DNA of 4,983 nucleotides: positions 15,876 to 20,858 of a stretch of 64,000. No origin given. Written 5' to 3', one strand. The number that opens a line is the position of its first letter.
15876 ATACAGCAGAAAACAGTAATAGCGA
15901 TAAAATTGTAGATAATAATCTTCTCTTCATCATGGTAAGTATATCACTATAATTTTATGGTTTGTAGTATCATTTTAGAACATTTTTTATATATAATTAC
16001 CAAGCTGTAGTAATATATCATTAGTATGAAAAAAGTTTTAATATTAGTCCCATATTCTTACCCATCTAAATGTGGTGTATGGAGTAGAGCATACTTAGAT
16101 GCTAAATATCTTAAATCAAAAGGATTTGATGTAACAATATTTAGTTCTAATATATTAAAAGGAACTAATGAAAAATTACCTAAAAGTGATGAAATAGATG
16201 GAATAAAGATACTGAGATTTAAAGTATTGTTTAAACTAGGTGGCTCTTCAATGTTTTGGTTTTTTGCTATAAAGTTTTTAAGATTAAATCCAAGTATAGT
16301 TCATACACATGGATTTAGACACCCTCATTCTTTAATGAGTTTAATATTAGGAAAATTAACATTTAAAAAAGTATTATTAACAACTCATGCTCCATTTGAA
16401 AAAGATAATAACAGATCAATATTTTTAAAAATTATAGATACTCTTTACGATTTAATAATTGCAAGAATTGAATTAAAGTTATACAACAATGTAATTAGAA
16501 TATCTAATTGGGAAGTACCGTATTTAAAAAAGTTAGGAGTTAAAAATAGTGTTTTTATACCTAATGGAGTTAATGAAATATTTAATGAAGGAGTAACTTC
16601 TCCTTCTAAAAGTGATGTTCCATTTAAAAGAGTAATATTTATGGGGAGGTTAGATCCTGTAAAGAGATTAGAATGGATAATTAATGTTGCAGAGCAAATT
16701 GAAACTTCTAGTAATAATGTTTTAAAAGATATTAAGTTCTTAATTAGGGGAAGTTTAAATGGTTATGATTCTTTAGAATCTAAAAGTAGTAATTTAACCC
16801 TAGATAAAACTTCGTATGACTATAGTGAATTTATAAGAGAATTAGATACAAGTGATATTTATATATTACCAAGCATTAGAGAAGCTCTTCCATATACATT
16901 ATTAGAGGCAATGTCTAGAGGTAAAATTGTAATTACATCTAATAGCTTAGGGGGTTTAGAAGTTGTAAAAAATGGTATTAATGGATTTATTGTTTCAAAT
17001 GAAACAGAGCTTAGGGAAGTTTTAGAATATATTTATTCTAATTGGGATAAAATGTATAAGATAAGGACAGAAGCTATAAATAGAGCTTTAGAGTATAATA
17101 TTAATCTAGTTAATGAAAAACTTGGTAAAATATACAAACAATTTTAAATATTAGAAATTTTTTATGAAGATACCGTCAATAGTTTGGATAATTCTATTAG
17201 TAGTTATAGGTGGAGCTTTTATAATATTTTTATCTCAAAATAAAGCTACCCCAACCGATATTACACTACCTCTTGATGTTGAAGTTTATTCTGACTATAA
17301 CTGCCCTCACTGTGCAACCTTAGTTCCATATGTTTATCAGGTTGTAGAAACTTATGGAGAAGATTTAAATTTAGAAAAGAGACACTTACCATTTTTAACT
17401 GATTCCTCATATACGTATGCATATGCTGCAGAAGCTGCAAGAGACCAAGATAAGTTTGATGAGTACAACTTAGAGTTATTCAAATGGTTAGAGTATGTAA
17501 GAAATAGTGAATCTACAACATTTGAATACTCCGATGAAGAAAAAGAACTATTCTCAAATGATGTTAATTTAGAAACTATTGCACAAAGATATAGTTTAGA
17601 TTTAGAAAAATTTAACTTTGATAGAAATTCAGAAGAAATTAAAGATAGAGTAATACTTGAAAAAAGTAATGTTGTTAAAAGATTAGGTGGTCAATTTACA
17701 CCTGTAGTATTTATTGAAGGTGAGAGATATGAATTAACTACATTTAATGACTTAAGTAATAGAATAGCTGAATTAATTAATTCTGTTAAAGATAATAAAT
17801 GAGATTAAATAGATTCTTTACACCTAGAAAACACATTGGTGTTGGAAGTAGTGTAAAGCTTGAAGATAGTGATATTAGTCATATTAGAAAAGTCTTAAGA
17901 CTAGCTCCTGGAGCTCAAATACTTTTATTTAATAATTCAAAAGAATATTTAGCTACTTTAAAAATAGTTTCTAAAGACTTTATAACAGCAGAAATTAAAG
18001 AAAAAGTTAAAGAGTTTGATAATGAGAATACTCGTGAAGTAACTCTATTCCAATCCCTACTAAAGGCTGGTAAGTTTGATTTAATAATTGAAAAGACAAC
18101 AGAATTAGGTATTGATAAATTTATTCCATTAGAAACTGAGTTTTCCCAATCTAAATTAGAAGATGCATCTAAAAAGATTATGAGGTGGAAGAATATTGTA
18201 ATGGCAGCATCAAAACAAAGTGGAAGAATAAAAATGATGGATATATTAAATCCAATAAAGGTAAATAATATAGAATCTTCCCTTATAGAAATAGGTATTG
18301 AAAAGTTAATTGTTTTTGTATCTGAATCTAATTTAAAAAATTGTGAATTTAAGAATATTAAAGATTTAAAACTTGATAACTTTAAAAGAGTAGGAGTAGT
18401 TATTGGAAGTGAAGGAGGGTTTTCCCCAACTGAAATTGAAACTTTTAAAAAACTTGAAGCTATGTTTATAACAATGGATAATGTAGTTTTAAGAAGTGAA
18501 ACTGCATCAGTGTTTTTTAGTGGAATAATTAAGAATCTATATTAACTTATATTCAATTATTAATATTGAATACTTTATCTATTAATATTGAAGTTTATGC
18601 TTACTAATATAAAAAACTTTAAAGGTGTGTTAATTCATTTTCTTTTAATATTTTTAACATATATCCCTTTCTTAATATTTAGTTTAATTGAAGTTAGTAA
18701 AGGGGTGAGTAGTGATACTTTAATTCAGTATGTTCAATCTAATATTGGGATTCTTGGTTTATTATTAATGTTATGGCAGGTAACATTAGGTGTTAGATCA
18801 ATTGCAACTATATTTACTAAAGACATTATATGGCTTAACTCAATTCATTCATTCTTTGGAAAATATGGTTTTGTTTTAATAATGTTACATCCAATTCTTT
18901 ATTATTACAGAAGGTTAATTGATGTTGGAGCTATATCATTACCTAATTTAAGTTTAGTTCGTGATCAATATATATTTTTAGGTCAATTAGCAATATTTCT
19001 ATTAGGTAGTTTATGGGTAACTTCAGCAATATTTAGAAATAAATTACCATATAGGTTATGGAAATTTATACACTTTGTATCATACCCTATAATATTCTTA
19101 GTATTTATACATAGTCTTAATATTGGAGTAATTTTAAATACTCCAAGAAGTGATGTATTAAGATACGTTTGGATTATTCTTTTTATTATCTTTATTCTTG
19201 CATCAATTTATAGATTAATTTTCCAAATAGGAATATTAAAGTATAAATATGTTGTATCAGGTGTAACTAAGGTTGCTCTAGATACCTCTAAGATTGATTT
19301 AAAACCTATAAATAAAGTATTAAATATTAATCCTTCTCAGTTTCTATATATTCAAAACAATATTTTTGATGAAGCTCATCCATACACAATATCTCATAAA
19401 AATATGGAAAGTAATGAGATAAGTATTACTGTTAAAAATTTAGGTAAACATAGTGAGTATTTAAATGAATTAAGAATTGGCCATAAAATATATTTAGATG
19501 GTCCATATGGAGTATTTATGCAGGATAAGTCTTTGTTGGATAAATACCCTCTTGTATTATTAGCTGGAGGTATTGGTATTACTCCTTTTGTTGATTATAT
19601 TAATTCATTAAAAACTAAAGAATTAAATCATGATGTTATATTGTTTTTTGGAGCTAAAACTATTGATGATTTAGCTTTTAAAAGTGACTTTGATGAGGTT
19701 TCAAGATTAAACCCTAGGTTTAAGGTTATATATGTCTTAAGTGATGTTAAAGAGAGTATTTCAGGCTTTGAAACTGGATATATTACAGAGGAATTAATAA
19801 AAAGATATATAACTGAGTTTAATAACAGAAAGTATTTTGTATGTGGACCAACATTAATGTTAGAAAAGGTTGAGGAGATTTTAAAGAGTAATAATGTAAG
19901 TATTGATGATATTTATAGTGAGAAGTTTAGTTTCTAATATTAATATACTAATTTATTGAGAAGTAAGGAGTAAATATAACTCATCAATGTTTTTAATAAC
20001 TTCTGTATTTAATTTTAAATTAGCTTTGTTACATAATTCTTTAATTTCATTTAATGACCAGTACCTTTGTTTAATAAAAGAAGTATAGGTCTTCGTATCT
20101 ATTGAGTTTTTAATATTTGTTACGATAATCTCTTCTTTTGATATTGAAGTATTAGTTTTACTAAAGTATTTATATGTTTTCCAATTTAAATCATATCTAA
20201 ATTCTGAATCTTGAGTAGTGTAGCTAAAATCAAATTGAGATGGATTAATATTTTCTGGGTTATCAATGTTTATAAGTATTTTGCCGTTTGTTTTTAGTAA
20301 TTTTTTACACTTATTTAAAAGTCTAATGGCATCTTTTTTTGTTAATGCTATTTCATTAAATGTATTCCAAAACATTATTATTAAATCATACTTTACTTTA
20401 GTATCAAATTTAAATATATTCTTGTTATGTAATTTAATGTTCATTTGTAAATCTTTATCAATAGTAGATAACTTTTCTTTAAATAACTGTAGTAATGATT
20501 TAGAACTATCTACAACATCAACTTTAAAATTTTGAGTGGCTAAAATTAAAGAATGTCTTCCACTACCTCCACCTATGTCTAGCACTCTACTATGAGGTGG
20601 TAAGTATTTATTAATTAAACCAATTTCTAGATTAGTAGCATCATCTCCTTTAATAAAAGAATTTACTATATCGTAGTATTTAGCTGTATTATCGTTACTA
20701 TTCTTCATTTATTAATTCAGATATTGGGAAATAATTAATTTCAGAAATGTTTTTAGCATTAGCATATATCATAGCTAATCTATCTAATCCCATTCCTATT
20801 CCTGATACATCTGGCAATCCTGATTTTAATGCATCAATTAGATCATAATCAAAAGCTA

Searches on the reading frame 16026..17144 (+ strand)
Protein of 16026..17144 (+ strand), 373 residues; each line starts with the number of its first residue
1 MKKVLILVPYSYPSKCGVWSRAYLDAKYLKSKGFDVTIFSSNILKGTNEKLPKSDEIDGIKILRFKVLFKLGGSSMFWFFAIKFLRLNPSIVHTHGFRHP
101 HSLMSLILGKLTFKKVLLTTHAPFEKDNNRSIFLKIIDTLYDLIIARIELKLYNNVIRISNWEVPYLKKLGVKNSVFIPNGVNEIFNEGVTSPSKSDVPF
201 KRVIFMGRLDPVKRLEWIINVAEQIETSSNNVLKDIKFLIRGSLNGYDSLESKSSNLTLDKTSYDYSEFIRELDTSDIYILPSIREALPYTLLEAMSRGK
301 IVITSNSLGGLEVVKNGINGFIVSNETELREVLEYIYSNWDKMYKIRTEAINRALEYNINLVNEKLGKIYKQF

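Call 26: search_protein_families(library=pfam, proteins=[window:16026-17144:+], max_evalue=0.01)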
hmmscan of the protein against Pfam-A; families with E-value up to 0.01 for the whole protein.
window:16026-17144:+ (373 aa): 4 families
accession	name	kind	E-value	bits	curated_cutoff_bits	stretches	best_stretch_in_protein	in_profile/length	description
PF00534.26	Glycos_transf_1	-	2.5e-22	79.7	26.4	1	200-351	15-170/172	Glycosyl transferases group 1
PF13692.12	Glyco_trans_1_4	-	9e-19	68.6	27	1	201-337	2-140/142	Glycosyl transferases group 1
PF13439.12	Glyco_transf_4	-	3.2e-11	44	28.5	1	26-183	12-167/170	Glycosyltransferase Family 4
PF13477.12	Glyco_trans_4_2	-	0.00011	22.8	23.4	1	26-139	17-127/139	Glycosyl transferase 4-like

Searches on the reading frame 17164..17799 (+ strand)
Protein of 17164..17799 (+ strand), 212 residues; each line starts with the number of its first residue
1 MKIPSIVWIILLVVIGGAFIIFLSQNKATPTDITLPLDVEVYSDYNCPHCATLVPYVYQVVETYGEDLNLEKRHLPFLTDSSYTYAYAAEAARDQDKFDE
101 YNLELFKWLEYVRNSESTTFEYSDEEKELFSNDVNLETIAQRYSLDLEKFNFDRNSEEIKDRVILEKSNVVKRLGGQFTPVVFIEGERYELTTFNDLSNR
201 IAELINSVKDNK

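Call 78: search_protein_families(library=pfam, proteins=[window:17164-17799:+], max_evalue=0.001)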
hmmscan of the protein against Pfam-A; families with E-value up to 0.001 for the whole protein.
window:17164-17799:+ (212 aa): 2 families
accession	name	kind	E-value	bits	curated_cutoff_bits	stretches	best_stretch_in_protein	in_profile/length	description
PF13462.12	Thioredoxin_4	-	6.8e-13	49.6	23.2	1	38-201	16-163/165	Thioredoxin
PF01323.26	DSBA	-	9.6e-07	29.2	25.6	1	39-94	2-53/191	DSBA-like thioredoxin domain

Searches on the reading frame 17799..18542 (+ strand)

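Call 78: search_protein_families(library=pfam, proteins=[window:17799-18542:+], max_evalue=0.001)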
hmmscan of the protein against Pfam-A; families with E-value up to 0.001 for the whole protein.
window:17799-18542:+ (248 aa): 2 families
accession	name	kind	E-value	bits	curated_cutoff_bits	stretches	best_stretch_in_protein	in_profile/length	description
PF04452.19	Methyltrans_RNA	-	3.4e-40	137.8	23.9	1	76-244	2-164/165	RNA methyltransferase domain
PF20260.4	PUA_4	-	5.9e-11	42.7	23.9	1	21-66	1-47/48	RNA methyltransferase PUA domain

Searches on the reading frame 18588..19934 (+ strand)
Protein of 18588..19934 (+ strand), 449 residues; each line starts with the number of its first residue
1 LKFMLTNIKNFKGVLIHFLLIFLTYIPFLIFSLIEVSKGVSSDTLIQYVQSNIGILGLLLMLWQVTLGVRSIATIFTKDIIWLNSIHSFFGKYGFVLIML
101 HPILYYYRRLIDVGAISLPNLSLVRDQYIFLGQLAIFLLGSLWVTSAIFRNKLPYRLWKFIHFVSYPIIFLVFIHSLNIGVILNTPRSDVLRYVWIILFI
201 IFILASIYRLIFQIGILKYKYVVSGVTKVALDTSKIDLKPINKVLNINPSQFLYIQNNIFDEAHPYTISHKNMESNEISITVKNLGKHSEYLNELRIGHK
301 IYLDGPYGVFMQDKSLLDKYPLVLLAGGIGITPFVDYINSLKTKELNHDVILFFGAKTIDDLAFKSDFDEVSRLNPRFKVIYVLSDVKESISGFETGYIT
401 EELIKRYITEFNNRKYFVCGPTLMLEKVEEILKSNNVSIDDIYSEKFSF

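Call 78: search_protein_families(library=pfam, proteins=[window:18588-19934:+], max_evalue=0.001)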
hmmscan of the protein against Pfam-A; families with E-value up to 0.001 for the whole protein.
window:18588-19934:+ (449 aa): 4 families
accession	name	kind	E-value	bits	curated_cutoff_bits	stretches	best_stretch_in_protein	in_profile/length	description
PF00175.26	NAD_binding_1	-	2.7e-16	60.6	22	1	324-429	1-108/109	Oxidoreductase NAD-binding domain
PF01794.25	Ferric_reduct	-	2.5e-10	40.9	28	1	54-172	2-120/121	Ferric reductase like transmembrane component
PF00970.30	FAD_binding_6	-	2.6e-08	34.5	21.1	1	224-310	5-97/99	Oxidoreductase FAD-binding domain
PF08022.18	FAD_binding_8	-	0.00014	22.3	22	1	232-308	15-106/109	FAD-binding domain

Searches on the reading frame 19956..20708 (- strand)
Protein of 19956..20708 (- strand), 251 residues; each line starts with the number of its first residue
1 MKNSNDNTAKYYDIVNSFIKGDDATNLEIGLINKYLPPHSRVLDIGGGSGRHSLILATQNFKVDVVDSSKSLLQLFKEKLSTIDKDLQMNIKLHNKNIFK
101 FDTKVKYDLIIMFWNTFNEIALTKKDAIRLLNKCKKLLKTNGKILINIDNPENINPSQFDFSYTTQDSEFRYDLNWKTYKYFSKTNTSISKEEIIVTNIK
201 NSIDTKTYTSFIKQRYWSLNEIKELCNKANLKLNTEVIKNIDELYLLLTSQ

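Call 78: search_protein_families(library=pfam, proteins=[window:19956-20708:-], max_evalue=0.001)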
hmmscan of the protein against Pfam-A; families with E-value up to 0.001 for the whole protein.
window:19956-20708:- (251 aa): 10 families
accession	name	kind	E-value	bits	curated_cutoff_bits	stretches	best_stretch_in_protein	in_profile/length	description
PF08242.18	Methyltransf_12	-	2.9e-11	44.4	30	1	43-144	1-98/98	Methyltransferase domain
PF13649.12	Methyltransf_25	-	8.1e-11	42.9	27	1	42-142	1-97/97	Methyltransferase domain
PF05891.18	Methyltransf_PK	-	3.1e-10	40.4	27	1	39-171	56-186/218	AdoMet dependent proline di-methyltransferase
PF03848.20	TehB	-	1.1e-09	38.4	20.4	1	40-183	32-170/193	Tellurite resistance protein TehB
PF13847.12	Methyltransf_31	-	2.9e-09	37.2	27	1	39-148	4-111/145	Methyltransferase domain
PF13489.12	Methyltransf_23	-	4.4e-09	36.7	27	1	35-165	19-124/164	Methyltransferase domain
PF05175.20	MTS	-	5e-08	33.2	23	1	22-149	17-141/170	Methyltransferase small domain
PF08241.18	Methyltransf_11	-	3e-06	28.2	21.2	1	43-146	1-95/95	Methyltransferase domain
PF00398.26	RrnaAD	-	9.1e-05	22.1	24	1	36-107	28-94/263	Ribosomal RNA adenine dimethylase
PF01135.25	PCMT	-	0.00039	20.7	20.3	0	36-93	71-128/210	Protein-L-isoaspartate(D-aspartate) O-methyltransferase (PCMT)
